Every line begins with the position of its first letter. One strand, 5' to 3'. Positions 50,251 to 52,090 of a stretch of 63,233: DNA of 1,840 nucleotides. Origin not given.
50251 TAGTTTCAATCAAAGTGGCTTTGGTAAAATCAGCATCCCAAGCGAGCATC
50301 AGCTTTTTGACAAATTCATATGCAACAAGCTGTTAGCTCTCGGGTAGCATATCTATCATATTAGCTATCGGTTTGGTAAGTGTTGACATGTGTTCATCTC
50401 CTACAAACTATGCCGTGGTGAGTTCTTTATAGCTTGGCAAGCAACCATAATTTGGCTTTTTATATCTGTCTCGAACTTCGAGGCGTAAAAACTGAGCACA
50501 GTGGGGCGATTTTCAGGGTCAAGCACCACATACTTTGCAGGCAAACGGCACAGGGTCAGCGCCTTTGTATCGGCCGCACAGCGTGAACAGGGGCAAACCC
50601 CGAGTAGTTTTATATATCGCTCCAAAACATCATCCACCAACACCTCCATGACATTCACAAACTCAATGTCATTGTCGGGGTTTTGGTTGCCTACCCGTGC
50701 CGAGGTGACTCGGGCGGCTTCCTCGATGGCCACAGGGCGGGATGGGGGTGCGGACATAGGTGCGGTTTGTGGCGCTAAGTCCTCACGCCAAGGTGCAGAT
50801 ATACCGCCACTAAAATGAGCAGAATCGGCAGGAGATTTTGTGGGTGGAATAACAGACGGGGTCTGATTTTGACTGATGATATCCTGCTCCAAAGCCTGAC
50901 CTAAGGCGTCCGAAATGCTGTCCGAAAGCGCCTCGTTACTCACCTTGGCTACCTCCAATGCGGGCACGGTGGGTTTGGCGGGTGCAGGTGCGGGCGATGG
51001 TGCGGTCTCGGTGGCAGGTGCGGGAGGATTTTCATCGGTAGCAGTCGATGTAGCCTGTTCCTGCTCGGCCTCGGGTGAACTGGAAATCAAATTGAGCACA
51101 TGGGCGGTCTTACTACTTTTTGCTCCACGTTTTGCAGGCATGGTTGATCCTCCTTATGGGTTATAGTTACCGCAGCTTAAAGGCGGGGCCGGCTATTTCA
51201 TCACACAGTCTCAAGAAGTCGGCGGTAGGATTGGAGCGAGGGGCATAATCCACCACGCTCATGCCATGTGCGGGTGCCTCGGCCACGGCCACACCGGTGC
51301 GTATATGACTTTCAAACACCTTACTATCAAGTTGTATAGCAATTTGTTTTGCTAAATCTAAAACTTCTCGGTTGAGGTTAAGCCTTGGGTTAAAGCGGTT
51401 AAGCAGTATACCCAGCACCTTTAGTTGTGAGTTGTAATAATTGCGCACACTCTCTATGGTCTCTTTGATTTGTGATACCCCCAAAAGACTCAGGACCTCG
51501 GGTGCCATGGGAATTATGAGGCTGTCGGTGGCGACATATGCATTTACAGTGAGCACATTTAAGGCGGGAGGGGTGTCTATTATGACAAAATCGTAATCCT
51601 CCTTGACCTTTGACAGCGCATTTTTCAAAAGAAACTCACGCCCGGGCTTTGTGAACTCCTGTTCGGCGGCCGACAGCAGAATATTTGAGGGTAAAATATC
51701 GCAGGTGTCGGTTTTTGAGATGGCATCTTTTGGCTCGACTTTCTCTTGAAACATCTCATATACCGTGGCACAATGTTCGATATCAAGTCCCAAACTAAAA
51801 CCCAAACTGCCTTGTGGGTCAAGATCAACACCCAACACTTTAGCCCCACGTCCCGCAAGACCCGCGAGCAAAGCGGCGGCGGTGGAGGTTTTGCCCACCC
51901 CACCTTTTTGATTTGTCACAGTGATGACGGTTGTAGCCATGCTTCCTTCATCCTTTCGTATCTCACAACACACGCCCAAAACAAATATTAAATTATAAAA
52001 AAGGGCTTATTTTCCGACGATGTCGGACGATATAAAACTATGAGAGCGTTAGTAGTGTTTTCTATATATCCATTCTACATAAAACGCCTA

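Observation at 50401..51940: ParA/Soj-like ATPase paired with a basic-tail / disordered-linker / ComFB-domain protein, in a flagellar locus that lacks flhF and flhG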

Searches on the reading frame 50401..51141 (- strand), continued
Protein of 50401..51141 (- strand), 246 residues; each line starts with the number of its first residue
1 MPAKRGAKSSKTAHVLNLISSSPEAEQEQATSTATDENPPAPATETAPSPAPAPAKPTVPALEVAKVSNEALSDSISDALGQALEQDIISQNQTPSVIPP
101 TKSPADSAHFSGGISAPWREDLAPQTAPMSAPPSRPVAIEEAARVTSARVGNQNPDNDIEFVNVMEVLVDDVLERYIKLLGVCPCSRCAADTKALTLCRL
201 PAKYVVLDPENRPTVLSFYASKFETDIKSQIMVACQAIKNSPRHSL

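Call 45: predict_structure(alignment_id=A1)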
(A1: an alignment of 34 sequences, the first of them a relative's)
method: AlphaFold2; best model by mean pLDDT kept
length: 246 residues; sequences in the alignment: 34
mean_pLDDT: 69.1   pTM: 0.41
mean pLDDT of the five models: 69.1, 69.1, 68.1, 65.9, 62.8
residues with pLDDT >= 90: 83; 70-90: 27; 50-70: 56; < 50: 80
segments of 3 or more residues with pLDDT < 50: 1-3, 22-38, 43-51, 61-63, 101-103, 105-115, 121-123, 125-127, 135-144, 146-149, 151-153
pLDDT, mean of each block of 10 residues (from residue 1): 53 68 43 42 46 52 57 86 79 52 47 48 48 49 47 64 96 97 96 98 93 94 98 98 85
secondary structure, 60 per line:
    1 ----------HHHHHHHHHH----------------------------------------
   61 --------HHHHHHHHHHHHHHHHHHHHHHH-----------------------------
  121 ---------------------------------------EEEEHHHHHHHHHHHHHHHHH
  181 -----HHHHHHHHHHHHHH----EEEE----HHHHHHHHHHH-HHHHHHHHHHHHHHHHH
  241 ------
elements in order: H11-20 H69-91 E160-163 H164-180 H186-199 E204-207 H212-222 H224-240

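Call 48: fold_search(model_id=the predicted structure, library=pdb)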
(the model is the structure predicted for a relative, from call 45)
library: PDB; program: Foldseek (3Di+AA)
matches with E <= 10: 53; with E <= 0.001: 3
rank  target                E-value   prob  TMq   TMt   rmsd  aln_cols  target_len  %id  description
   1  4wai_D                8.4e-05  1.00  0.29  0.75   2.1        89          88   22  Structural characterization of the late competence protein ComFB from Bacillus subtilis. (released 2014-12-10)
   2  4wai_A                1.8e-04  1.00  0.30  0.73   2.6        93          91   22  Structural characterization of the late competence protein ComFB from Bacillus subtilis. (released 2014-12-10)
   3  4wai_B                2.9e-04  1.00  0.28  0.72   2.5        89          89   22  Structural characterization of the late competence protein ComFB from Bacillus subtilis. (released 2014-12-10)
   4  8hja_B                1.7e-03  1.00  0.28  0.52   4.5        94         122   24  The crystal structure of syn_CdgR-(c-di-GMP) from Synechocystis sp. PCC 6803 (released 2023-03-29)
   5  8hja_A                2.0e-03  1.00  0.29  0.44   4.3        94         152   24  The crystal structure of syn_CdgR-(c-di-GMP) from Synechocystis sp. PCC 6803 (released 2023-03-29)
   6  3dmd_C                2.2e+00  0.14  0.18  0.15   8.4        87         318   17  Structures and Conformations in Solution of the Signal Recognition Particle Receptor from the archaeon Pyrococcus furi (released 2008-11-11)
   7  5j0n_G                2.9e+00  0.02  0.11  0.10  14.9       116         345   15  Lambda excision HJ intermediate (released 2017-02-08)
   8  9unq_B                3.7e+00  0.03  0.11  0.04  13.9        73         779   12  native NMDA receptor-GluN1/N2A/2B in inactive state (released 2026-02-18)
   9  3dmd_B                4.2e+00  0.11  0.18  0.15   8.6        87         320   17  Structures and Conformations in Solution of the Signal Recognition Particle Receptor from the archaeon Pyrococcus furi (released 2008-11-11)
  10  2j0o_A                4.2e+00  0.03  0.12  0.11  12.3       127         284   12  Shigella Flexneri IpaD (released 2006-11-02)
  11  6nr8_4                4.8e+00  0.02  0.11  0.21  13.3        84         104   10  hTRiC-hPFD Class6 (released 2019-06-19)
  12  3e70                  5.1e+00  0.09  0.18  0.15   7.4        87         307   17  Structures and conformations in solution of the Signal Recognition Particle Receptor from the Archaeon Pyrococcus Furios (released 2008-11-18)
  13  2kzs_MODEL_1_A        5.1e+00  0.03  0.13  0.26  10.9       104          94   12  DAXX helical bundle (DHB) domain (released 2010-12-15)
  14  9oos_A                5.1e+00  0.02  0.11  0.04  17.5        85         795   12  Non-active state of Gly/Glu/Pregnenolone Sulfate bound hGluN1a-2B NMDAR (released 2025-10-29)
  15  7jg6_C                5.5e+00  0.02  0.09  0.06  14.1        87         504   14  Cryo-EM structure of bedaquiline-free Mycobacterium smegmatis ATP synthase rotational state 2 (backbone model) (released 2020-08-19)
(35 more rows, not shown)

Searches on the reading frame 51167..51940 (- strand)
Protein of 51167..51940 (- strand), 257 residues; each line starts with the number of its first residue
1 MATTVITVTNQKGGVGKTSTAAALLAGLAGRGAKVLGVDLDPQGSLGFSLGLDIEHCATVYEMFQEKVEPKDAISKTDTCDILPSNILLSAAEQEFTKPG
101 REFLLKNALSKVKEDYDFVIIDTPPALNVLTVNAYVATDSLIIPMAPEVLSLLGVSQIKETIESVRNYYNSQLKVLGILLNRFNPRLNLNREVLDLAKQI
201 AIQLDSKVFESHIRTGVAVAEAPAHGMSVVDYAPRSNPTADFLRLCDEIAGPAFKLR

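Call 3: search_protein_families(library=pfam, proteins=[window:51167-51940:-], max_evalue=0.1)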
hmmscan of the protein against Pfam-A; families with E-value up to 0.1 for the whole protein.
window:51167-51940:- (257 aa): 9 families
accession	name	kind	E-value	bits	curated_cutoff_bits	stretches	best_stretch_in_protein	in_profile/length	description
PF13614.12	AAA_31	-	2e-51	174.9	27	1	4-175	2-177/177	AAA domain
PF01656.29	CbiA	-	3.5e-26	92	25.4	1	6-229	1-125/125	CobQ/CobB/MinD/ParA nucleotide binding domain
PF06564.18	CBP_BcsQ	-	1.1e-14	54.9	21.3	1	5-244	3-228/234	Cellulose biosynthesis protein BcsQ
PF09140.17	MipZ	-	2.3e-11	43.9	20.7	1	5-158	2-142/262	ATPase MipZ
PF10609.15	ParA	-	2.4e-10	40.7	27.1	1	3-181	3-173/246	NUBPL iron-transfer P-loop NTPase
PF02374.21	ArsA_ATPase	-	3.9e-08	33.3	24.3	1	6-126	4-135/305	Anion-transporting ATPase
PF00142.24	Fer4_NifH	-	4.1e-08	33.5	25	1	11-69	7-64/271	4Fe-4S iron sulfur cluster binding proteins, NifH/frxC family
PF03029.23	ATP_bind_1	-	0.00063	20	27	1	14-124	6-99/240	Conserved hypothetical ATP binding protein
PF13500.12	AAA_26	-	0.0085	16.4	27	0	7-35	4-32/198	AAA domain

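Call 4: search_protein_families(library=ncbifam, proteins=[window:51167-51940:-], max_evalue=0.1)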
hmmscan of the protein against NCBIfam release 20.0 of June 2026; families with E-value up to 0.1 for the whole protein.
window:51167-51940:- (257 aa): 32 families (the best 25 are shown)
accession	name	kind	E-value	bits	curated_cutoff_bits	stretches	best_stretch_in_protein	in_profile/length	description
NF041546.1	ParA_partition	equivalog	3.6e-32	111.6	180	2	105-247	66-202/203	ParA family partition ATPase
TIGR03453.1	partition_RepA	equivalog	4.8e-30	104.7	348.45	1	4-223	105-344/387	plasmid partitioning protein RepA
TIGR03371.1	cellulose_yhjQ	equivalog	1.3e-26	93.6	157.85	1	5-245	3-237/246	cellulose biosynthesis protein BcsQ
TIGR01969.1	minD_arch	subfamily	3.9e-25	88.5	201.75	1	5-252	2-233/251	cell division ATPase MinD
TIGR01968.1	minD_bact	equivalog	7e-21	74.7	212.9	1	4-251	2-238/261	septum site-determining protein MinD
NF010443.0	PRK13869.1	subfamily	7.9e-21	74.3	446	1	4-198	122-339/405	plasmid-partitioning protein RepA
NF041283.1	PrgP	equivalog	1.3e-16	60.8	400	1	3-235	2-244/297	ParA superfamily DNA segregation protein PrgP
NF008079.0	PRK10818.1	equivalog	4.5e-13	49.1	508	1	4-188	3-188/270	septum site-determining protein MinD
NF010259.0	PRK13705.1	equivalog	5.1e-13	48.7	725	1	4-157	107-276/388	plasmid-partitioning protein SopA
NF041136.1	MrpORP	equivalog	2.2e-09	37.1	450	1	4-180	6-175/365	iron-sulfur cluster carrier protein MrpORP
TIGR01007.1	eps_fam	subfamily_domain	2.1e-08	34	108.05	1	5-184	19-191/204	polysaccharide biosynthesis tyrosine autokinase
NF009701.0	PRK13230.1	subfamily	7.7e-08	31.7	350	1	11-69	8-65/291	nitrogenase reductase-like protein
TIGR00345.1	GET3_arsA_TRC40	subfamily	1.3e-07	31.5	135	1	12-132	5-142/299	TRC40/GET3/ArsA family transport-energizing ATPase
NF033200.1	F430_CfbC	exception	1.5e-07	31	402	2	11-70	7-65/260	Ni-sirohydrochlorin a,c-diamide reductive cyclase ATP-dependent reductase subunit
NF007460.0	PRK10037.1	equivalog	1.9e-07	30.8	399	1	5-134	3-136/250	cellulose biosynthesis protein BcsQ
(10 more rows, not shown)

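Call 20: search_solved_structures(query=window:51167-51940:-, max_evalue=1e-10)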
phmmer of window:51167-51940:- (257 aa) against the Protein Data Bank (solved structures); distinct sequences matched with E-value up to 1e-10: 18.
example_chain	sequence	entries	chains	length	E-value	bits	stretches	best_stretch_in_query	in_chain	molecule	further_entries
5if9_A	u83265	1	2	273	4.6e-43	150.9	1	3-230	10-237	Cobyrinic Acid a,c-diamide synthase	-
4pfs_A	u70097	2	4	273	5.1e-43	150.7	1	3-230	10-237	Cobyrinic Acid a,c-diamide synthase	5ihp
8ray_B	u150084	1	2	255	3.8e-40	141.3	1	5-248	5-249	ParA family protein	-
1wcv_1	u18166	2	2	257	1.5e-35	126.3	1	6-250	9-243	SEGREGATION PROTEIN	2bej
2bek_A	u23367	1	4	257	2e-34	122.6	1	6-250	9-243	SEGREGATION PROTEIN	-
6iub_A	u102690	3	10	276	5.5e-34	121.2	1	2-249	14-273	SpoOJ regulator (Soj)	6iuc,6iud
8jmj_A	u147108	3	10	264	6.2e-33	117.7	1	2-249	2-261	SpoOJ regulator (Soj)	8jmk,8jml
6non_A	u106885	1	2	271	1e-20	77.7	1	6-168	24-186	Cobyrinic acid ac-diamide synthase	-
6noo_A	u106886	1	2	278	1.1e-20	77.7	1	6-168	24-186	Maintenance of carboxysome positioning A protein, MCDA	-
6nop_B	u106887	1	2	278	1.4e-19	74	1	6-168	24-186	Cobyrinic acid ac-diamide synthase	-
3k9g_A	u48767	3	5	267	9.8e-19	71.3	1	5-151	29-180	PF-32 protein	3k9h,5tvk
1g3q_A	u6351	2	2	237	8.5e-16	61.6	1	5-250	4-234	CELL DIVISION INHIBITOR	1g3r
1ion_A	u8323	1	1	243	3.2e-15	59.8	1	3-250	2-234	PROBABLE CELL DIVISION INHIBITOR MIND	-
7dut_A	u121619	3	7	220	1.1e-14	57.9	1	5-169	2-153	SOJ protein (Soj)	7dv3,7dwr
2oze_A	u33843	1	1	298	9.2e-13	51.7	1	9-180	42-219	Orf delta'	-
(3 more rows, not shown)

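Call 36: search_solved_structures(query=window:51167-51940:-, max_evalue=1e-30, show_alignments=5)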
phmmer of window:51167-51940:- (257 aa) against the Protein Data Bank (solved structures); distinct sequences matched with E-value up to 1e-30: 7.
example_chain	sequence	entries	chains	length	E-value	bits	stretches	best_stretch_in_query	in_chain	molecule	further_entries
5if9_A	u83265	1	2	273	4.6e-43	150.9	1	3-230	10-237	Cobyrinic Acid a,c-diamide synthase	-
4pfs_A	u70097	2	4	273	5.1e-43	150.7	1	3-230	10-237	Cobyrinic Acid a,c-diamide synthase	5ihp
8ray_B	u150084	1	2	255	3.8e-40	141.3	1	5-248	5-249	ParA family protein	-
1wcv_1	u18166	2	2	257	1.5e-35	126.3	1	6-250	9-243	SEGREGATION PROTEIN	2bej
2bek_A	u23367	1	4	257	2e-34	122.6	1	6-250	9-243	SEGREGATION PROTEIN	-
6iub_A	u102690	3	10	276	5.5e-34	121.2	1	2-249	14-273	SpoOJ regulator (Soj)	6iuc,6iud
8jmj_A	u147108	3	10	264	6.2e-33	117.7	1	2-249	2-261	SpoOJ regulator (Soj)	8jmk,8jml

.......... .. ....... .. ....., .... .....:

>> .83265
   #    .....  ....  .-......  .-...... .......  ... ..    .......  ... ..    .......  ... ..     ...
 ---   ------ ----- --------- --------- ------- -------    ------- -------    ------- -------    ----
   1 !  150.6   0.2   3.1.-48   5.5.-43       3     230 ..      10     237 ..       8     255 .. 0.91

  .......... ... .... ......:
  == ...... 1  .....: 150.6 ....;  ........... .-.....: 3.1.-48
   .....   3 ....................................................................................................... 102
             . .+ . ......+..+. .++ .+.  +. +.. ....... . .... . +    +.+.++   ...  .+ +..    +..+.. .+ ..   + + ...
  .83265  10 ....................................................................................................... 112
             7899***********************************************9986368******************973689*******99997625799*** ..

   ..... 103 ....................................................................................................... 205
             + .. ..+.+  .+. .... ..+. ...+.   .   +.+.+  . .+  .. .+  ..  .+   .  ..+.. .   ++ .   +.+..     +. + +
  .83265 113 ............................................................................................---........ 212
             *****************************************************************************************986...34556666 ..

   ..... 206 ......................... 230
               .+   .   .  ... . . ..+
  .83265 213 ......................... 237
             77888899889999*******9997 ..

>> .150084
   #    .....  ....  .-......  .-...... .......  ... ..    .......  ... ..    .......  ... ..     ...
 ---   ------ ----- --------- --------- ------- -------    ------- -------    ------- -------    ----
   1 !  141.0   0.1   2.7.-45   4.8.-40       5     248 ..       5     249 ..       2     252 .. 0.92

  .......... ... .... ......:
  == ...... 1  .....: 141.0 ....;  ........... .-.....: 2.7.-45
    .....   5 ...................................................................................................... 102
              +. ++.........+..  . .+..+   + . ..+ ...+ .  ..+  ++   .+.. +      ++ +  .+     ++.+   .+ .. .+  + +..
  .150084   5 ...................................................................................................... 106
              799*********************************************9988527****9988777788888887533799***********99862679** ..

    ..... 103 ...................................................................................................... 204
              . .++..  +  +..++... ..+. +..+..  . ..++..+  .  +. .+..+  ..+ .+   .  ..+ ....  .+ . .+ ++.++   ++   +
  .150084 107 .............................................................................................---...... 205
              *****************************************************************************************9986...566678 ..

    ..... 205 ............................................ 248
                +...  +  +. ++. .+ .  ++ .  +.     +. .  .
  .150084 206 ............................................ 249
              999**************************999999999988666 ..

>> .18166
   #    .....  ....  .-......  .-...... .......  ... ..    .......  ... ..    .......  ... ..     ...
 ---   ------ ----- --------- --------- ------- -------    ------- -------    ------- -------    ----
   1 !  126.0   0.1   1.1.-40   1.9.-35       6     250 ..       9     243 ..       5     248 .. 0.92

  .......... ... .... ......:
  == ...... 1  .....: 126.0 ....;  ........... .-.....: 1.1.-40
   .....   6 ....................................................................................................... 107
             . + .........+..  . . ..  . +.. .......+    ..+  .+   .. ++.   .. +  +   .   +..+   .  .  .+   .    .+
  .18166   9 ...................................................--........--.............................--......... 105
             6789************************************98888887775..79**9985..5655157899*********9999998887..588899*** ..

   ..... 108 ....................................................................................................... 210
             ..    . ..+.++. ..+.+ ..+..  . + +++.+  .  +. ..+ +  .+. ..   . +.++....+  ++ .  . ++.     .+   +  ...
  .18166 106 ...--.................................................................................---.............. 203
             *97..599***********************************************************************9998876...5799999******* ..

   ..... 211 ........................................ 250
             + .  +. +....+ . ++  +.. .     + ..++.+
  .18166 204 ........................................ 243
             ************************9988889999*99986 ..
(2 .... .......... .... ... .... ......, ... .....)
